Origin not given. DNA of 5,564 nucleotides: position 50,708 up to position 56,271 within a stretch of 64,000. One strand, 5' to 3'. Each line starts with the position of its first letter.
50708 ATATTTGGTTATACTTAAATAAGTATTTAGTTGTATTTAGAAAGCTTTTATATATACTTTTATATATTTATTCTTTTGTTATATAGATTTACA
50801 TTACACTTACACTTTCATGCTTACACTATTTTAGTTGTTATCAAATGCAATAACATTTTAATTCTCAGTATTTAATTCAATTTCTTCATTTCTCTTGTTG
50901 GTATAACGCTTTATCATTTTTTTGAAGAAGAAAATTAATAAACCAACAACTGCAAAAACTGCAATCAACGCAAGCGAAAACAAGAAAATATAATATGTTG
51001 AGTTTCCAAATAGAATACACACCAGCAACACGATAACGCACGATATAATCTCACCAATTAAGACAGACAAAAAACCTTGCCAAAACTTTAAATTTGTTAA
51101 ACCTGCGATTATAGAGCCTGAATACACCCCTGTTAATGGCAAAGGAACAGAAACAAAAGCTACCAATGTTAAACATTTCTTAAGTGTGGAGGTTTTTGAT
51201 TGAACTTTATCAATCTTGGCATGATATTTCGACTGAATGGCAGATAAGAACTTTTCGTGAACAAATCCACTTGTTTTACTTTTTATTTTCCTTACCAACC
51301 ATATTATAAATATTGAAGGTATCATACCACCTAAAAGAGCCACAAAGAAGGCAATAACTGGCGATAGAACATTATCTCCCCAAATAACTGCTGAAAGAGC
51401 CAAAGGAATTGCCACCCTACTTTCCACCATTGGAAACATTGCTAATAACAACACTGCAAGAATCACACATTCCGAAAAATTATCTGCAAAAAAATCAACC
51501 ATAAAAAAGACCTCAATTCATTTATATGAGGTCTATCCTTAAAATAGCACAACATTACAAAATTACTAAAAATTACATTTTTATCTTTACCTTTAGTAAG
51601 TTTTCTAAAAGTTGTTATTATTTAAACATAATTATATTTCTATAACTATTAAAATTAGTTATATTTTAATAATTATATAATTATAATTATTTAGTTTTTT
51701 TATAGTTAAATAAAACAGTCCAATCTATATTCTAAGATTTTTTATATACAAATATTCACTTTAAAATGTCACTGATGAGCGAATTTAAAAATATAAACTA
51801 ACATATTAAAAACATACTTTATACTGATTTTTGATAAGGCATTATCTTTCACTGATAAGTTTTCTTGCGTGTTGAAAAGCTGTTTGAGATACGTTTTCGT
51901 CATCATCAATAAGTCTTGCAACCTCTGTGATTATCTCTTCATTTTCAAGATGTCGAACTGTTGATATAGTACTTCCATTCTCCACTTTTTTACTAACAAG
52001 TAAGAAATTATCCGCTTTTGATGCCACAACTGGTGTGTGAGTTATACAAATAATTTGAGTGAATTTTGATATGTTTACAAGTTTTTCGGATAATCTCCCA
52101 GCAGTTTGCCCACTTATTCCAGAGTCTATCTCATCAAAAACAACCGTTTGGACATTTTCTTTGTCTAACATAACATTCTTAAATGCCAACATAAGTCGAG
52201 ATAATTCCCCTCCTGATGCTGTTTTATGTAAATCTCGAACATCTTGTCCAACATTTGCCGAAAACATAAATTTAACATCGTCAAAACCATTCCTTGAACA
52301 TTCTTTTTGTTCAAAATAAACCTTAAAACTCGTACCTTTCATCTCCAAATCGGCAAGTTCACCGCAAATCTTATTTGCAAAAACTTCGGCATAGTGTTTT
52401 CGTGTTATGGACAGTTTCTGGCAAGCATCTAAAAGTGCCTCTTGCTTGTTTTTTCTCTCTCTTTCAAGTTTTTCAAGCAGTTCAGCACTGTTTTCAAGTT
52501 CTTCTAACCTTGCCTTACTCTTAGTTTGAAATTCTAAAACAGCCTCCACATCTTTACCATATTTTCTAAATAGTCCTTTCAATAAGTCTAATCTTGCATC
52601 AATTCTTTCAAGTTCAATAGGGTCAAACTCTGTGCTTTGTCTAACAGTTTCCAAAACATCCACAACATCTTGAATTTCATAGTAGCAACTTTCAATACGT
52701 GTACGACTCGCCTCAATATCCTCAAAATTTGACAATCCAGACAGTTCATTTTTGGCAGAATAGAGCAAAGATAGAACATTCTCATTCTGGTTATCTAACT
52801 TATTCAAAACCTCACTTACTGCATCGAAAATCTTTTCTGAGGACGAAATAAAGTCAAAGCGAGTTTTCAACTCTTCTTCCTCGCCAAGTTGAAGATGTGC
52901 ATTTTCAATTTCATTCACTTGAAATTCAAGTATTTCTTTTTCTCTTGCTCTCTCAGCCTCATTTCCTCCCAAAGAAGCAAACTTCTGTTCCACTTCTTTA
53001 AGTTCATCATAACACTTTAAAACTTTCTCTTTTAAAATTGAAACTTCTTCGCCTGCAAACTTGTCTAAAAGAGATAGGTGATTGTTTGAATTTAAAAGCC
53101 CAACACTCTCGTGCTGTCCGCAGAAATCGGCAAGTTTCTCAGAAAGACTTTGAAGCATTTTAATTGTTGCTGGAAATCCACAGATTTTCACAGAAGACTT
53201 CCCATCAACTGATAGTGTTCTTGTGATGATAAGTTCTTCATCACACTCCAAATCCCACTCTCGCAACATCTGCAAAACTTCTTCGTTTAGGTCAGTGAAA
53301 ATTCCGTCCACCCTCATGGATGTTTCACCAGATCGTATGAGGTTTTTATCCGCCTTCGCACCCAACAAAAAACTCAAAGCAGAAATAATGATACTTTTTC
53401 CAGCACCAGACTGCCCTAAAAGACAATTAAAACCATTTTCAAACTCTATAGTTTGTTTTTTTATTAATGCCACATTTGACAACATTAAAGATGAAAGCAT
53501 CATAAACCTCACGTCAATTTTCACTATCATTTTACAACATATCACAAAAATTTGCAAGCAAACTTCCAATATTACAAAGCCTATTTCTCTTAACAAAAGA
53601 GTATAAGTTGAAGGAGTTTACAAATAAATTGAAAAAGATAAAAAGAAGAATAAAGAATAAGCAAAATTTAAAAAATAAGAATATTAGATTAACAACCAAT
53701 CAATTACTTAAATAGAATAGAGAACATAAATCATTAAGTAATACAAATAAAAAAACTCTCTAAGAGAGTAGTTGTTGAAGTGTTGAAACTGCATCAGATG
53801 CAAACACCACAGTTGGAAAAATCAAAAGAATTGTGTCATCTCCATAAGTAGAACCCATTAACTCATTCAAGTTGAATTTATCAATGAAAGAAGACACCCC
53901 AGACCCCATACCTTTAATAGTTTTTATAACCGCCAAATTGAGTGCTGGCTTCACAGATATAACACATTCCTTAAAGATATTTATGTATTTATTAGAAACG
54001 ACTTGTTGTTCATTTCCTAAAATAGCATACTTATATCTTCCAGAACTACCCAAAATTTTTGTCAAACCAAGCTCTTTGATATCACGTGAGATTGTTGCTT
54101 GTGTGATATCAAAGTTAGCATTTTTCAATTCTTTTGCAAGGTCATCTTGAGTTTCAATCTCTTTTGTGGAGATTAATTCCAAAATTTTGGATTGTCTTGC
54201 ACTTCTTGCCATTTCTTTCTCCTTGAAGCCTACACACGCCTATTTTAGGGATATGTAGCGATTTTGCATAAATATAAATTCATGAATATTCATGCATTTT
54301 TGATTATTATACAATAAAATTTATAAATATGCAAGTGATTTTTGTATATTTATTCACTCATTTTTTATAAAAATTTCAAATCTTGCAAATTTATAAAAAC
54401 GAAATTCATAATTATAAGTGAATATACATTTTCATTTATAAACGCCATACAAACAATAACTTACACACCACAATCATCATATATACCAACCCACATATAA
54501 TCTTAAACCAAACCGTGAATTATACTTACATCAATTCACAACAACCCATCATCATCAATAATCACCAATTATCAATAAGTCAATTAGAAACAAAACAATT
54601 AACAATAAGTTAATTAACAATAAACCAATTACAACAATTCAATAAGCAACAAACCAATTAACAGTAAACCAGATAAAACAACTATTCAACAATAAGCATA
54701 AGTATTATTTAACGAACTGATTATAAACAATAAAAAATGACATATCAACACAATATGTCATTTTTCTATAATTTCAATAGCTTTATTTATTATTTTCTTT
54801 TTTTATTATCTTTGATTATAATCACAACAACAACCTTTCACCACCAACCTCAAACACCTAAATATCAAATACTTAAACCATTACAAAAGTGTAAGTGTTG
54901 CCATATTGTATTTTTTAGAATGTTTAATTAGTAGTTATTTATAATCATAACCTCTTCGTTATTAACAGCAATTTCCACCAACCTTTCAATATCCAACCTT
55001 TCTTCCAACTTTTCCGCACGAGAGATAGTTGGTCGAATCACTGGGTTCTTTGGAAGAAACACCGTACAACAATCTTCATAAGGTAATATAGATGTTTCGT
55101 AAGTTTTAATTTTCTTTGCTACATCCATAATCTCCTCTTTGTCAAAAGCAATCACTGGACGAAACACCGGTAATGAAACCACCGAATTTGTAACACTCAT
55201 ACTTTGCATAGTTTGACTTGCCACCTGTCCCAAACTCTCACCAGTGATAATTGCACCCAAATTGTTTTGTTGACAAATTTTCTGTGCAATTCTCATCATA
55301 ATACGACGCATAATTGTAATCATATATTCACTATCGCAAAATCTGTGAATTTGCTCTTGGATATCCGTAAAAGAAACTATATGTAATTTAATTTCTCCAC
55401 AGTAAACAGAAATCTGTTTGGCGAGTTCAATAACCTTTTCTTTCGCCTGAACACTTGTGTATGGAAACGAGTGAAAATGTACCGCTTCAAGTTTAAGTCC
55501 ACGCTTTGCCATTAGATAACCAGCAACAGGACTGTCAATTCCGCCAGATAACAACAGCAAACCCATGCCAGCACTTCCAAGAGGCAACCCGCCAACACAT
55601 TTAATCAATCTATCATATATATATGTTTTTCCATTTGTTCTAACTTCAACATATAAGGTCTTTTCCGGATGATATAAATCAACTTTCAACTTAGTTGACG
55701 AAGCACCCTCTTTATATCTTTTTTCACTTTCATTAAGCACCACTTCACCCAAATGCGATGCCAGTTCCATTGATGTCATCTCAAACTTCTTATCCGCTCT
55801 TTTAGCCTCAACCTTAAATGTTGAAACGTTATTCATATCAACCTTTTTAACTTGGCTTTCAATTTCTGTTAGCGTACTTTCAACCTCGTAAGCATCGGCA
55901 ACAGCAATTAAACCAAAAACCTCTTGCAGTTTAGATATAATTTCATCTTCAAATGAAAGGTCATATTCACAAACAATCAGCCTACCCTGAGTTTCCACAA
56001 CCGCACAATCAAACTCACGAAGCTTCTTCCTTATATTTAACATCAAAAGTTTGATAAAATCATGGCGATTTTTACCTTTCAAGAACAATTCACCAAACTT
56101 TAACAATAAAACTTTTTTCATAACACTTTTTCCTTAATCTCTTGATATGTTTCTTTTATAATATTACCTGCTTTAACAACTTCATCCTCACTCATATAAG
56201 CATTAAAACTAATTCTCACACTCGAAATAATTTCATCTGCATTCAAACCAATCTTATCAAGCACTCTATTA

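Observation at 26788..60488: A dispersed ~32 bp imperfect-palindrome family restricted to spacers, with a core resembling an NrdR box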

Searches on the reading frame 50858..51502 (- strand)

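Call 50: search_protein_families(library=pfam, proteins=[window:50858-51502:-], max_evalue=0.01)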
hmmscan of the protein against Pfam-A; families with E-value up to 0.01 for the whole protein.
window:50858-51502:- (214 aa): 2 families
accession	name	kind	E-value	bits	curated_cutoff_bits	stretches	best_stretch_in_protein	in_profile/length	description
PF06695.16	Sm_multidrug_ex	-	1.6e-22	80.8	30.7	1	27-157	1-121/121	Putative small multi-drug export protein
PF09335.16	VTT_dom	-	5.2e-05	24.2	33.9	1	41-161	14-120/123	VTT domain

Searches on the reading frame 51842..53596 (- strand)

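Call 12: search_protein_families(library=ncbifam, proteins=[window:51842-53596:-])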
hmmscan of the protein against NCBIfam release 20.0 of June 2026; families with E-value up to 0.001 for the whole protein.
window:51842-53596:- (584 aa): 11 families
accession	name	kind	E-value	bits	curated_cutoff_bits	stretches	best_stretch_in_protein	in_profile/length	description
TIGR00634.1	recN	equivalog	3.1e-138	462.2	407.85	1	33-582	1-562/563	DNA repair protein RecN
NF008121.0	PRK10869.1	equivalog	7.1e-96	321.9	418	1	33-581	1-551/553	DNA repair protein RecN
NF045780.1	TrlF_fam_ATP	equivalog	1.2e-12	47.4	350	1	45-428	300-724/944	TrlF family AAA-like ATPase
TIGR02169.1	SMC_prok_A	equivalog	2.4e-09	35.5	729.4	1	46-86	15-55/1165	chromosome segregation protein SMC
TIGR02168.1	SMC_prok_B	equivalog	2.2e-08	32.4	567.35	0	184-411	729-952/1181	chromosome segregation protein SMC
NF041034.1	Rad50_Sulf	equivalog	2.6e-06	25.6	1000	1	34-124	3-96/872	DNA double-strand break repair ATPase Rad50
TIGR02857.1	CydD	equivalog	3.3e-06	26.4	435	0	457-532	456-527/529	thiol reductant ABC exporter subunit CydD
TIGR00611.2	recf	equivalog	1e-05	24.9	172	1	34-106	1-78/339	DNA replication/repair protein RecF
NF002244.0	PRK01156.1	equivalog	1.2e-05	23.6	847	1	32-100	1-73/895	DNA double-strand break repair ATPase Rad50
NF003034.1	PRK03918.1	equivalog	1.7e-05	23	700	1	33-112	2-88/878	DNA double-strand break repair ATPase Rad50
NF010860.0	PRK14267.1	equivalog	3.1e-05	23.8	412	0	448-552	138-241/253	phosphate ABC transporter ATP-binding protein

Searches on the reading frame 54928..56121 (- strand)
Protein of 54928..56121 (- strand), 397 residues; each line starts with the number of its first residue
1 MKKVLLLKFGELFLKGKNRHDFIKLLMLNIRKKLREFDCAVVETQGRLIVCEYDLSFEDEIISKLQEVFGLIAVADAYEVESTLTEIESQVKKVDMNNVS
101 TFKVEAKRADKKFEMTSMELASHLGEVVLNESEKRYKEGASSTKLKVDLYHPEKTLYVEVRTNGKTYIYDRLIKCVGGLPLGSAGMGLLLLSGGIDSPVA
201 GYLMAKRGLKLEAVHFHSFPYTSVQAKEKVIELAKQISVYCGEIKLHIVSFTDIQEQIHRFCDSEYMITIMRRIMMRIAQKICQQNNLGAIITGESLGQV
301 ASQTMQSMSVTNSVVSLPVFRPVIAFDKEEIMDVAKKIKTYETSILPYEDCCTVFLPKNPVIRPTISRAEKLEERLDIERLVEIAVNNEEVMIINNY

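Call 12: search_protein_families(library=ncbifam, proteins=[window:54928-56121:-])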
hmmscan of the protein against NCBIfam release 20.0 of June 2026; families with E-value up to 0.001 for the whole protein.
window:54928-56121:- (397 aa): 7 families
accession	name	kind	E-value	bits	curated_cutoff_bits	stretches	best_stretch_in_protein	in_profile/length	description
TIGR00342.1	TIGR00342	equivalog_domain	1.4e-102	343.6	264.5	1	5-380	1-369/373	tRNA uracil 4-sulfurtransferase ThiI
NF006222.0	PRK08349.1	subfamily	3.6e-49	167.3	251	1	190-376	6-192/198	hypothetical protein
TIGR00364.1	TIGR00364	equivalog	1.4e-05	24.7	150.3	0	189-255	3-63/201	7-cyano-7-deazaguanine synthase QueC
NF049949.1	tRNAsynTtuAPyrococ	equivalog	2.3e-05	23.7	450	1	188-333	51-192/292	tRNA-5-methyluridine(54) 2-sulfurtransferase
NF010587.0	PRK13980.1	equivalog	0.00016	20.9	255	1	188-287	35-133/267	NAD+ synthase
TIGR02432.1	lysidine_TilS_N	equivalog_domain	0.00035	20.6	93.6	0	191-338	6-163/189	tRNA lysidine(34) synthetase TilS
TIGR00552.1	nadE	equivalog_domain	0.00046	19.5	63.65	1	191-293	29-135/251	NAD(+) synthase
